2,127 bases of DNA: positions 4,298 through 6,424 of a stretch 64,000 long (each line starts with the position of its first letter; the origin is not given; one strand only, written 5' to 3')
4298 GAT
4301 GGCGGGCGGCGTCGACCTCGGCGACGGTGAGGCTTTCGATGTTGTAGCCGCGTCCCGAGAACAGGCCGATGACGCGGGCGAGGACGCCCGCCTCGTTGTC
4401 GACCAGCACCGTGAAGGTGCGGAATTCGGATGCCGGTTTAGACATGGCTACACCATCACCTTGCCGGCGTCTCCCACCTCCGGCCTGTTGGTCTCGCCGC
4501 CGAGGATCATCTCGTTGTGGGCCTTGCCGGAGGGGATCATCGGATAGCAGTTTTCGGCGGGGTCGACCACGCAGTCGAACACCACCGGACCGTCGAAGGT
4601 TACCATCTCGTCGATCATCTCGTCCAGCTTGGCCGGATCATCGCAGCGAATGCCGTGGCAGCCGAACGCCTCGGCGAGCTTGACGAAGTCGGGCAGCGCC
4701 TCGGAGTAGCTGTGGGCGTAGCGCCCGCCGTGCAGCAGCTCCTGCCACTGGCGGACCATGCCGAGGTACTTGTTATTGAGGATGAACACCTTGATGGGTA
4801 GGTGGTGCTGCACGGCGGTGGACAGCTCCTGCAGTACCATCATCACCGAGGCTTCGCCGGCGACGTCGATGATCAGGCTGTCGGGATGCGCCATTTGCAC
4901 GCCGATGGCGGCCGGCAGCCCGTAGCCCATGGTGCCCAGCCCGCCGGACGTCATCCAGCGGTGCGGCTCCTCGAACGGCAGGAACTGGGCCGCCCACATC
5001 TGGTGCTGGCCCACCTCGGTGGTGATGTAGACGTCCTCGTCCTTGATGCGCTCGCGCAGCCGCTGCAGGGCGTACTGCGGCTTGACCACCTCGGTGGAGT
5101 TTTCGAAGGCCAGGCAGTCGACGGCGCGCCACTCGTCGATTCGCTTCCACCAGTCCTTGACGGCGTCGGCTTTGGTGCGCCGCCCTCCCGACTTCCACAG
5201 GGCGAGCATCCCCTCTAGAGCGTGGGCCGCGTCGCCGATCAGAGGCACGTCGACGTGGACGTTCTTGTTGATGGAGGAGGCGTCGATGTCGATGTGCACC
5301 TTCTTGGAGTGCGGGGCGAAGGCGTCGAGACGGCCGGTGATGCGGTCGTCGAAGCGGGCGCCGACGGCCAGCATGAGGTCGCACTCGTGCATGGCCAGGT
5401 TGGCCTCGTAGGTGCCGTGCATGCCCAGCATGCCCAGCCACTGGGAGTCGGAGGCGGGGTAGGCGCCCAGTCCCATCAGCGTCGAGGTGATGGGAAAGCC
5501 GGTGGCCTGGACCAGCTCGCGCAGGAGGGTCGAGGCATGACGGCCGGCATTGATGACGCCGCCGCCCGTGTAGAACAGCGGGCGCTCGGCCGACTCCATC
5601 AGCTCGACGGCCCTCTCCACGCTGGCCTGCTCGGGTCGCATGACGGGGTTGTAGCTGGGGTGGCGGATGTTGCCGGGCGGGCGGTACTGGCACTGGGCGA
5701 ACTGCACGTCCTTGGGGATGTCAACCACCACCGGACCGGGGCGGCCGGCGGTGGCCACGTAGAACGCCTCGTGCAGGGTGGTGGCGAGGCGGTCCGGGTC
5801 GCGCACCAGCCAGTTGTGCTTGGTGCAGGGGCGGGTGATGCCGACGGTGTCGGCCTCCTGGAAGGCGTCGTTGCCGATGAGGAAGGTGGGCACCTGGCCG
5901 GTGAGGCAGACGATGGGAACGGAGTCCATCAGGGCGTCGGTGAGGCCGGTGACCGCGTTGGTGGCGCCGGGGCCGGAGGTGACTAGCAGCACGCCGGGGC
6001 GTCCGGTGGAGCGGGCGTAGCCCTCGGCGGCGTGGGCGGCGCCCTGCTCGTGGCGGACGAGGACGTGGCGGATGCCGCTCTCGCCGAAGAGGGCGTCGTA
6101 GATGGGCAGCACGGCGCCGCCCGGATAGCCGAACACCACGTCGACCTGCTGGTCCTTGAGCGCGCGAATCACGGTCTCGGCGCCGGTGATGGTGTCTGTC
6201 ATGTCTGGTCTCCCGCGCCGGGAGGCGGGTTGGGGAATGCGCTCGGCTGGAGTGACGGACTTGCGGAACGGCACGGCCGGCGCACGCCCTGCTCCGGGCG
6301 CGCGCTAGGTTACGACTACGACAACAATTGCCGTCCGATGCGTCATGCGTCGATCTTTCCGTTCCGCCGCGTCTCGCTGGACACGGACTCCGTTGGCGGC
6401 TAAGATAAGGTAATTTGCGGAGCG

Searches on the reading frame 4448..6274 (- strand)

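Call 42: search_protein_families(library=pfam, proteins=[window:4448-6274:-], max_evalue=0.001)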
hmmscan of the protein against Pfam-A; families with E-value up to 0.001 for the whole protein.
window:4448-6274:- (608 aa): 3 families
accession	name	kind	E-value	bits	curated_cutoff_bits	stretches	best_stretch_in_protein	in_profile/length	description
PF02775.26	TPP_enzyme_C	-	1.8e-53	180.8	21.9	1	421-568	2-151/151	Thiamine pyrophosphate enzyme, C-terminal TPP binding domain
PF00205.28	TPP_enzyme_M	-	2.7e-45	153.9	30.4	1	219-354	1-135/137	Thiamine pyrophosphate enzyme, central domain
PF02776.23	TPP_enzyme_N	-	2e-40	137.7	26.8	1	30-145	2-118/119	Thiamine pyrophosphate enzyme, N-terminal TPP binding domain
